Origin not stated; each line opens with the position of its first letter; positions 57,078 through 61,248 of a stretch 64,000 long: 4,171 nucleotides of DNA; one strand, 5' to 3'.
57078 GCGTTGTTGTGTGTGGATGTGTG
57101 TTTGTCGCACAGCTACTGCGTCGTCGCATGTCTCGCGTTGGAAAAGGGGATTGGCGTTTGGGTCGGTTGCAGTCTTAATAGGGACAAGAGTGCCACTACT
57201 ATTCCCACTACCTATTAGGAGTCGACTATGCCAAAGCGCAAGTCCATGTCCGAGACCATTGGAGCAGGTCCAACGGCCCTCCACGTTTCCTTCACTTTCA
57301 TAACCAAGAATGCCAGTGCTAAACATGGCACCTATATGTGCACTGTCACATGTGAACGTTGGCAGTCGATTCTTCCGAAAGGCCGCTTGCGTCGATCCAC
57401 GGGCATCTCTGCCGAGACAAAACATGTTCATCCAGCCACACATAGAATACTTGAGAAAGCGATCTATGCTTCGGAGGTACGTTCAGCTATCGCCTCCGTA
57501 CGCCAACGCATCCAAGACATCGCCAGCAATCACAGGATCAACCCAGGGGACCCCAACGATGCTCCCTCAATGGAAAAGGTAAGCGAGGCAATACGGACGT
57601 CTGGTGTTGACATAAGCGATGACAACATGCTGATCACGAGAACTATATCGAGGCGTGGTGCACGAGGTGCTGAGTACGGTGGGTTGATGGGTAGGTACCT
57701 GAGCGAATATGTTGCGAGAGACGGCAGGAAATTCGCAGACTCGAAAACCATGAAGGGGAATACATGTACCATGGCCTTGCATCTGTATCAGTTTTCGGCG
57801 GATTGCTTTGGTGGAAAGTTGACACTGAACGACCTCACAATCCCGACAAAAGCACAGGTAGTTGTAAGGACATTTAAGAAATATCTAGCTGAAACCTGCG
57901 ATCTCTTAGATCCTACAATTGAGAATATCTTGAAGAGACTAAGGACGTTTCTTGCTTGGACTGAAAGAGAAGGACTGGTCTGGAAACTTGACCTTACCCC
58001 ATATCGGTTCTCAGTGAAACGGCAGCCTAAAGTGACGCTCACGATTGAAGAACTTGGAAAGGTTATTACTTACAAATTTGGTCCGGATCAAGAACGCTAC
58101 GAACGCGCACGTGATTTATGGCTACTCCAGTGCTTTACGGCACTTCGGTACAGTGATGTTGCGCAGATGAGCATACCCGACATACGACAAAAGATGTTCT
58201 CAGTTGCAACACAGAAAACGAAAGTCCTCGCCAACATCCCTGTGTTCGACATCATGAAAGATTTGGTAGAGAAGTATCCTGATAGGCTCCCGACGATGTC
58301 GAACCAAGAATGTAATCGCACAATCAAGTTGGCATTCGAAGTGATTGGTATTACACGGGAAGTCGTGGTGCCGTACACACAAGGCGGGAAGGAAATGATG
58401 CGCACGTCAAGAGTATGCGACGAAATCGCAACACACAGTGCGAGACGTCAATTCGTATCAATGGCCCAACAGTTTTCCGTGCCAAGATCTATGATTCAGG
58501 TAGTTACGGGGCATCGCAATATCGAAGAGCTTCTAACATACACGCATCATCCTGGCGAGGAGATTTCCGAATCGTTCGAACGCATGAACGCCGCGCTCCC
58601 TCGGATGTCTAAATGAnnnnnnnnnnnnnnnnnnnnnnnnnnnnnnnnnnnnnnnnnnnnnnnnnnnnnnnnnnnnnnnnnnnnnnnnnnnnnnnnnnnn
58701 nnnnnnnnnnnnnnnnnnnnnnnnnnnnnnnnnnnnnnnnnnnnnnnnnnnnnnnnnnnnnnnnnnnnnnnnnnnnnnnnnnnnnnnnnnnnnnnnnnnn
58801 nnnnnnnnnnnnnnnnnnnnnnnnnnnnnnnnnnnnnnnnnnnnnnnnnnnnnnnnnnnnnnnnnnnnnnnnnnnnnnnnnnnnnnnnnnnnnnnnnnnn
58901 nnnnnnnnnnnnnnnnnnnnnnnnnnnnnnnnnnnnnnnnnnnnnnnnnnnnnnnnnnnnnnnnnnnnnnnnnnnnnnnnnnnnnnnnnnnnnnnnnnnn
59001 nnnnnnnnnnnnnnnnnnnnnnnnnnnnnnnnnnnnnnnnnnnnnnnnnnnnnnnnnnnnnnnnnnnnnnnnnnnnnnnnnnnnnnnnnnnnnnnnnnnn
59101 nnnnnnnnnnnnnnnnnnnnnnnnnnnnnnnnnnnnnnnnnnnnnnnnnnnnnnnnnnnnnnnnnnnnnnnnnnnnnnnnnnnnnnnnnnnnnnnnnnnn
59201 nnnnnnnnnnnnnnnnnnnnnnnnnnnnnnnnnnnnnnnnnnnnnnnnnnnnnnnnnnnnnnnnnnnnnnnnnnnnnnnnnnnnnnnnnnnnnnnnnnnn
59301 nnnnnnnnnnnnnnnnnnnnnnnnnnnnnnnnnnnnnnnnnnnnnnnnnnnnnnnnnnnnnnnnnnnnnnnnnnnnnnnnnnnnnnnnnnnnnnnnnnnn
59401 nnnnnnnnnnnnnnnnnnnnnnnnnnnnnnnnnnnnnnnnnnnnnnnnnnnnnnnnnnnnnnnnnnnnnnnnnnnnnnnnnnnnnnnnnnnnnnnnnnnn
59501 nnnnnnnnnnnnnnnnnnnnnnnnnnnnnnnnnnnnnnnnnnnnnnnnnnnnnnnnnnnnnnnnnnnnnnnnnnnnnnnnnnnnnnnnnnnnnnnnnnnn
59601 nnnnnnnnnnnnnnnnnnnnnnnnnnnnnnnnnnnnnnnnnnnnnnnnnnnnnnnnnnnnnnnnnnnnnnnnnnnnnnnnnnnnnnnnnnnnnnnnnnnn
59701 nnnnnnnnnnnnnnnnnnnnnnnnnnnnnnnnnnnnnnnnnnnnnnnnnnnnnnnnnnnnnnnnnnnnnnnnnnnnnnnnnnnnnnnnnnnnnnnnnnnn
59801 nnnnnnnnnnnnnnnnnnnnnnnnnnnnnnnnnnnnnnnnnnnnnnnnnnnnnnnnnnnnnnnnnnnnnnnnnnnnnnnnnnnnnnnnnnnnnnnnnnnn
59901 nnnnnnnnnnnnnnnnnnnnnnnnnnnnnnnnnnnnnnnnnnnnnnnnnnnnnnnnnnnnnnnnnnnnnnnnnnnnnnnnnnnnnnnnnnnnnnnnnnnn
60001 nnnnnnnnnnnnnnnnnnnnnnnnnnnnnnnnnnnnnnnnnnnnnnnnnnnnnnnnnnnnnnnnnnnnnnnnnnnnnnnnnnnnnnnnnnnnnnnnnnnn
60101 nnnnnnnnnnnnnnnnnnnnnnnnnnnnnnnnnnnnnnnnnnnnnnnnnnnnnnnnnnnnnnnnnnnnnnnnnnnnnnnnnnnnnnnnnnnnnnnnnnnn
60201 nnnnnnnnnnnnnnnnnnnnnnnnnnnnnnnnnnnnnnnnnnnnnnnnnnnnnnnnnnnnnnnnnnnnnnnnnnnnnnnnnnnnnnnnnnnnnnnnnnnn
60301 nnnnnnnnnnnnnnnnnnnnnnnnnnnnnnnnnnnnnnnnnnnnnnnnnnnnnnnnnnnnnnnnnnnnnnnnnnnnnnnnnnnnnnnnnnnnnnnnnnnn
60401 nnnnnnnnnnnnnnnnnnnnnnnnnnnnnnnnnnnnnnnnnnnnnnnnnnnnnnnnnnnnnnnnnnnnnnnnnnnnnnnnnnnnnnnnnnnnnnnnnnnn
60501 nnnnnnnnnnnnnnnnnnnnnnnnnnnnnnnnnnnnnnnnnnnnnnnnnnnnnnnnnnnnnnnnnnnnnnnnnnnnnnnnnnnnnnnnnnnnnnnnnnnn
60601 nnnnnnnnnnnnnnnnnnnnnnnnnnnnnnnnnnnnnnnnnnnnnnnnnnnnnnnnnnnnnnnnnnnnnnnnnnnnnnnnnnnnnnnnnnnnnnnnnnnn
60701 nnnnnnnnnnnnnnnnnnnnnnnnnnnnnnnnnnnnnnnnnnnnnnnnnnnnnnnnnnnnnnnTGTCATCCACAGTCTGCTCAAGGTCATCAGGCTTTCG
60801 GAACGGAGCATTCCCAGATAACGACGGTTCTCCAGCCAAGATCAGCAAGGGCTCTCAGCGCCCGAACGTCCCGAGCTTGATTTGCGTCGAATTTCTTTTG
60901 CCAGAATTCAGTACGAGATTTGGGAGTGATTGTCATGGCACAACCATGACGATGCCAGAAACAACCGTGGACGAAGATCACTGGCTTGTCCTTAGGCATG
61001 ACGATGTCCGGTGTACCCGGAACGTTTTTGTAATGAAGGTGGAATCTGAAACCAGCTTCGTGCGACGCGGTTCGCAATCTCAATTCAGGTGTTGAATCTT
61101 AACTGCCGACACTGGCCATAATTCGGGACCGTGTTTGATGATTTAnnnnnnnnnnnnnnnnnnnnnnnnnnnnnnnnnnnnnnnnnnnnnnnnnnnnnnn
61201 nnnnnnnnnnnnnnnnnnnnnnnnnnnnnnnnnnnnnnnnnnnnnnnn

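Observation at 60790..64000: dcm -> GHKL-ATPase/PD-(D/E)XK fusion -> vsr operon: candidate uncharacterised restriction/defence system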

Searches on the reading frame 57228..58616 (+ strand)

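Call 5: search_protein_families(library=pfam, proteins=[window:57228-58616:+], max_evalue=0.01)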
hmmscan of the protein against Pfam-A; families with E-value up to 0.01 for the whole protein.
window:57228-58616:+ (462 aa): 1 family
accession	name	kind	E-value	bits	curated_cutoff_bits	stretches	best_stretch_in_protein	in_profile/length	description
PF00589.27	Phage_integrase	-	5.1e-08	33.3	27.1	1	290-441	20-168/172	Phage integrase family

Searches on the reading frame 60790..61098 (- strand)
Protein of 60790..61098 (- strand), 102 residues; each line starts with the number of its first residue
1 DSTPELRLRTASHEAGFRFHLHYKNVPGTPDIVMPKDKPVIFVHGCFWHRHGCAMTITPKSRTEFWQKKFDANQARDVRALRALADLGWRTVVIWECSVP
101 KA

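Call 5: search_protein_families(library=pfam, proteins=[window:60790-61083:-], max_evalue=0.01)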
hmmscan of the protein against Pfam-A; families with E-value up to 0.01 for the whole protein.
window:60790-61083:- (97 aa): 1 family
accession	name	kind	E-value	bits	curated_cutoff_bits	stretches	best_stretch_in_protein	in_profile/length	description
PF03852.21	Vsr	-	1.3e-16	60.6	27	1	2-49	26-73/74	DNA mismatch endonuclease Vsr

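Call 6: search_protein_families(library=padloc, proteins=[window:60790-61098:-], max_evalue=0.01)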
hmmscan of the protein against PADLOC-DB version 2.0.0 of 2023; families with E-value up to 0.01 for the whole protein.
window:60790-61098:- (102 aa): 1 family
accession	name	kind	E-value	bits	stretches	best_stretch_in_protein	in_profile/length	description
PDLC03397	Vsr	-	2e-25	87.7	1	5-99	25-119/156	Type II nicking endonuclease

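Call 7: search_protein_families(library=ncbifam, proteins=[window:60790-61098:-], max_evalue=0.01)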
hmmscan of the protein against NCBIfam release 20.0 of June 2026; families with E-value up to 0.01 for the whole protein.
window:60790-61098:- (102 aa): 1 family
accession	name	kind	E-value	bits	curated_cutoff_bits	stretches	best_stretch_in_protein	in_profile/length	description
TIGR00632.1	vsr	subfamily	1.2e-31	109.5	97.85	1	2-97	22-118/119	DNA mismatch endonuclease Vsr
